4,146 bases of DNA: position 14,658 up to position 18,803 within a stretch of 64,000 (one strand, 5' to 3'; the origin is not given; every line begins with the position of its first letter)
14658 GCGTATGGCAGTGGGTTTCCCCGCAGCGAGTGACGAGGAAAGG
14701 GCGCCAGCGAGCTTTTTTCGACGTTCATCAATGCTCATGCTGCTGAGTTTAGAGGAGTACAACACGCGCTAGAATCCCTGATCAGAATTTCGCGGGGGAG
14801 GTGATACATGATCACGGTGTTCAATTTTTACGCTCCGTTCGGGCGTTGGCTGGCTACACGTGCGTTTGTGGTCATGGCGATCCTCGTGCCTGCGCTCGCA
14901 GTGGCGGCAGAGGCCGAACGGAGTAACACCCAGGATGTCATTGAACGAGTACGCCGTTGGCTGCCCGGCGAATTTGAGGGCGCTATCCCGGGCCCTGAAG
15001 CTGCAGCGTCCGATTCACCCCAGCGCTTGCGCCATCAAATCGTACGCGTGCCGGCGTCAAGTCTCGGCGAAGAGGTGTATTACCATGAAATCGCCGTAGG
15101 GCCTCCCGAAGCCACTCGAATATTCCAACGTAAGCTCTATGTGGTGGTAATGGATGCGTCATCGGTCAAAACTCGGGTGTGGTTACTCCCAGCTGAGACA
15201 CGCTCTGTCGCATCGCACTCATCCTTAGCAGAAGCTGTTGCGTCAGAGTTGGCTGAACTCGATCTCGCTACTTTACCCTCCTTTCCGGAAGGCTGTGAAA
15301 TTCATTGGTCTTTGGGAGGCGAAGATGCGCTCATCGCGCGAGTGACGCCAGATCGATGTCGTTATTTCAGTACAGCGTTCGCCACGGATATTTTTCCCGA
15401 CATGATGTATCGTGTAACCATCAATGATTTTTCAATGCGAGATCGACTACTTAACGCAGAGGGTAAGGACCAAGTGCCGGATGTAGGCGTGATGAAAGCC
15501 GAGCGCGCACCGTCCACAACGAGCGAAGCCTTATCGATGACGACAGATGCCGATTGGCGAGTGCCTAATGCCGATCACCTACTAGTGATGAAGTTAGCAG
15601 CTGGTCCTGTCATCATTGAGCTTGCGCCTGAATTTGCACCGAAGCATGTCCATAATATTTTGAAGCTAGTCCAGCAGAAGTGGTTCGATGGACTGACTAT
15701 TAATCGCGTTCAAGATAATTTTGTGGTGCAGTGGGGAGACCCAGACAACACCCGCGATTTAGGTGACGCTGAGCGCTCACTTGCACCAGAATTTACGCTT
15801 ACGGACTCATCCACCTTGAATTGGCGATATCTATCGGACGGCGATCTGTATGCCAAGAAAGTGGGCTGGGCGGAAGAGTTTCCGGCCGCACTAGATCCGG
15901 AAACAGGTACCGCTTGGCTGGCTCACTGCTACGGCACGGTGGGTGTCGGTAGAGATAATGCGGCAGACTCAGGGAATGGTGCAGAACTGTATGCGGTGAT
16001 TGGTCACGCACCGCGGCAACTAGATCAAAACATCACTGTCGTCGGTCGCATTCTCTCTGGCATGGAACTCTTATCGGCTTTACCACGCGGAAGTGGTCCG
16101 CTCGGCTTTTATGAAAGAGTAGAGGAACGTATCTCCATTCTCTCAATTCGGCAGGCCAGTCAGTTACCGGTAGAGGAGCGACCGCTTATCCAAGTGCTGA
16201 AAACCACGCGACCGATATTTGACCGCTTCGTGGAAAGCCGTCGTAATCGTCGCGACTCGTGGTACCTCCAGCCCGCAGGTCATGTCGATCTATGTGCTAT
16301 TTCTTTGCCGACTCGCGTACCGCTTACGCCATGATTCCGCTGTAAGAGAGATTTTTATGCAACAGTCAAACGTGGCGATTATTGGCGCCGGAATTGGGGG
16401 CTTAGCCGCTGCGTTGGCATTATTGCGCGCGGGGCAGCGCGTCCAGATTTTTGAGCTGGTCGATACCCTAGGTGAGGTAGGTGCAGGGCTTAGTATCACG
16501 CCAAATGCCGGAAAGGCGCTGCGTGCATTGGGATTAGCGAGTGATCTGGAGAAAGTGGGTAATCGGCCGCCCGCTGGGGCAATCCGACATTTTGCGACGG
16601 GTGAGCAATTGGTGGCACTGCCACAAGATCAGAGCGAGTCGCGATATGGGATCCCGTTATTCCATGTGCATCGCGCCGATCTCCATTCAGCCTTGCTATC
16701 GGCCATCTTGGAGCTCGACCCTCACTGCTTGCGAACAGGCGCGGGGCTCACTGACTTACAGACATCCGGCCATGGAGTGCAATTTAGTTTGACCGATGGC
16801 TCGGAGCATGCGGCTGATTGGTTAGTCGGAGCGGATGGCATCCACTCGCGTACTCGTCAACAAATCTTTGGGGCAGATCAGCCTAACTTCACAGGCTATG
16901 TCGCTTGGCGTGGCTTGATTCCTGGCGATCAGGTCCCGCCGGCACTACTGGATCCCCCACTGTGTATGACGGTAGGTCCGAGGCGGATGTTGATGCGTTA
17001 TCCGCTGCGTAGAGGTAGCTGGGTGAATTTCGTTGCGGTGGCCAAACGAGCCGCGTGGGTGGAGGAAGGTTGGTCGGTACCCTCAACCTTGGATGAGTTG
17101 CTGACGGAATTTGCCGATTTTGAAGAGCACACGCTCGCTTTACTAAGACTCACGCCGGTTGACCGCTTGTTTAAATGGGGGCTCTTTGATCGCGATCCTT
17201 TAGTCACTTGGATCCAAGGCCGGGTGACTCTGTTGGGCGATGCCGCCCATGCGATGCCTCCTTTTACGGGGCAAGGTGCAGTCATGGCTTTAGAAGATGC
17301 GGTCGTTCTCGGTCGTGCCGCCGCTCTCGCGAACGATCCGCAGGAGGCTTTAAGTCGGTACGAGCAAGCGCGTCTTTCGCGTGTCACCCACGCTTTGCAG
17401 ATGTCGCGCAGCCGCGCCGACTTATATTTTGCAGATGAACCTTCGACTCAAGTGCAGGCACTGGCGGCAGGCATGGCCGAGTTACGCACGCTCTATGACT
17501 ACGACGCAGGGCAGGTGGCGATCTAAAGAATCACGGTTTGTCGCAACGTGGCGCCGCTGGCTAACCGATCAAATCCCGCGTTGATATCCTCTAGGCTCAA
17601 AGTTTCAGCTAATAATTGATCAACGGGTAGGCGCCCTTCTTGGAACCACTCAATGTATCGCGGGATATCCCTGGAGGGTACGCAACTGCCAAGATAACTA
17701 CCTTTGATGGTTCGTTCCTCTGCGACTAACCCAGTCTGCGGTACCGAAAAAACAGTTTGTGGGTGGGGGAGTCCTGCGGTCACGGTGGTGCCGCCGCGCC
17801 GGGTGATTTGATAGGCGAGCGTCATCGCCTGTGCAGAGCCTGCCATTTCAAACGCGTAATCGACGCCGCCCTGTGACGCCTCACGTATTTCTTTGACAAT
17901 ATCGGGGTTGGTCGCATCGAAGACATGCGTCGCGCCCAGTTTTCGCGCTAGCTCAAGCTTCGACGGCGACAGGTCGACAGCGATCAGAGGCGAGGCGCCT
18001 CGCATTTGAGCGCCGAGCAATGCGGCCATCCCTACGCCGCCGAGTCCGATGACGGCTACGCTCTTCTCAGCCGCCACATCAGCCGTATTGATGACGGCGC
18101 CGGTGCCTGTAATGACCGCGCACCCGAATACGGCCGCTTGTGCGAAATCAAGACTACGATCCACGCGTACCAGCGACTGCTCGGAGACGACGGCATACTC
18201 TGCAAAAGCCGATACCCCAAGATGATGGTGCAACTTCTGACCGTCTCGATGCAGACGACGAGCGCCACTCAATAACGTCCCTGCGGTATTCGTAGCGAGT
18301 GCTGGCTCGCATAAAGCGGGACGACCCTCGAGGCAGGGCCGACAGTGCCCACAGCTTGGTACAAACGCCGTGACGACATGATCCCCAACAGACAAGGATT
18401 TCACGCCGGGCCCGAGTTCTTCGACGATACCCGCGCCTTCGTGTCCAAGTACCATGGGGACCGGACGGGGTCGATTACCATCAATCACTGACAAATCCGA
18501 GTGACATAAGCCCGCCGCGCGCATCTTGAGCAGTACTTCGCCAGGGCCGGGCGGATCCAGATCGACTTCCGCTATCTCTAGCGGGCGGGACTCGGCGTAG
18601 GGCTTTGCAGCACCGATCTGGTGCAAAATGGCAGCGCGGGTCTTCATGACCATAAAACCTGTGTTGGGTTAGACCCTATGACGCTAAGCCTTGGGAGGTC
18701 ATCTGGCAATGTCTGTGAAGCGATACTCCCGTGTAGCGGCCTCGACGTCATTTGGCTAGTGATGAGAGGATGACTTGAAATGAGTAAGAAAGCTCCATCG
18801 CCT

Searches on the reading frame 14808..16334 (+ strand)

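Call 68: search_protein_families(library=pfam, proteins=[window:14808-16334:+], max_evalue=0.00001)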
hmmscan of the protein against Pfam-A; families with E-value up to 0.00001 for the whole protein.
window:14808-16334:+ (508 aa): 1 family
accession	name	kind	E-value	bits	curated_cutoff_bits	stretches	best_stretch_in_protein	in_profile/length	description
PF00160.26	Pro_isomerase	-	4.3e-22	79.5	21.7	1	260-447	3-157/159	Cyclophilin type peptidyl-prolyl cis-trans isomerase/CLD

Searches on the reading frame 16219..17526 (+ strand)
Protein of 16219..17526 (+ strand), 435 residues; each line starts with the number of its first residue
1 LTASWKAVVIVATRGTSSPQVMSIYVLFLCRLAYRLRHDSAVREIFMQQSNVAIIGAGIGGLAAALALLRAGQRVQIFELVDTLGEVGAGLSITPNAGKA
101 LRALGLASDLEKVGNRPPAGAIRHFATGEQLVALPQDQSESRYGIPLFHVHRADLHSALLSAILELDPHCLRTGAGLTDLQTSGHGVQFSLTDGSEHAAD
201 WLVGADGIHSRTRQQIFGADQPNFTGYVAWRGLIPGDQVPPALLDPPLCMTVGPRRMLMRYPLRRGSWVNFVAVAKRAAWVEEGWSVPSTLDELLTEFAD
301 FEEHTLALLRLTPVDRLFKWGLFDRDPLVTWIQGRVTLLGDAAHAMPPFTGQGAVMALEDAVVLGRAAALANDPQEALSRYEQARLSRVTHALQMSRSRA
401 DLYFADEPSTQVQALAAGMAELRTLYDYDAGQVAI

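Call 68: search_protein_families(library=pfam, proteins=[window:16219-17526:+], max_evalue=0.00001)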
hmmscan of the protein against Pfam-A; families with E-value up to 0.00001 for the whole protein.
window:16219-17526:+ (435 aa): 1 family
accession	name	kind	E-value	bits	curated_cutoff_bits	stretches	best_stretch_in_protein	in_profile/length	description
PF01494.25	FAD_binding_3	-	5e-26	92.2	22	1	51-395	3-348/349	FAD binding domain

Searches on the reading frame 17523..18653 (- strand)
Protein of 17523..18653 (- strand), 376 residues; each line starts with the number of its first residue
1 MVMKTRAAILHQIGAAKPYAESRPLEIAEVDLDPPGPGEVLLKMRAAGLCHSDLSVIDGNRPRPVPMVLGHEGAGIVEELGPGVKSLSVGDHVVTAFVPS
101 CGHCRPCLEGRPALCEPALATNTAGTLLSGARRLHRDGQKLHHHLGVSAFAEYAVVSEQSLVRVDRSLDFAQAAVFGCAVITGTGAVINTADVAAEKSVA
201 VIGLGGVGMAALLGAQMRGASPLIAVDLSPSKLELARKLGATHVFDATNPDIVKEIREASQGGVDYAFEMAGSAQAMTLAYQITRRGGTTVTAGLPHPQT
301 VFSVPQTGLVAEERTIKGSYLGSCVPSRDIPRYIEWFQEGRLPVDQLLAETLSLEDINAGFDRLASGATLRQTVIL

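Call 68: search_protein_families(library=pfam, proteins=[window:17523-18653:-], max_evalue=0.00001)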
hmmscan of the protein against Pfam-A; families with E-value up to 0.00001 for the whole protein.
window:17523-18653:- (376 aa): 4 families
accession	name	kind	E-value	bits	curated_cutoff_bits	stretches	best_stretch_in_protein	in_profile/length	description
PF00107.32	ADH_zinc_N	-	4.5e-31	107.9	31.8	1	206-338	1-128/129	Zinc-binding dehydrogenase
PF08240.17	ADH_N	-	1.2e-28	99.8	23.5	1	36-164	1-102/104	Alcohol dehydrogenase GroES-like domain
PF13602.12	ADH_zinc_N_2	-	7.9e-09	37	27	1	239-369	1-128/134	Zinc-binding dehydrogenase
PF16912.11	Glu_dehyd_C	-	2.8e-06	27.4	34.9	1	195-301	30-137/211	Glucose dehydrogenase C-terminus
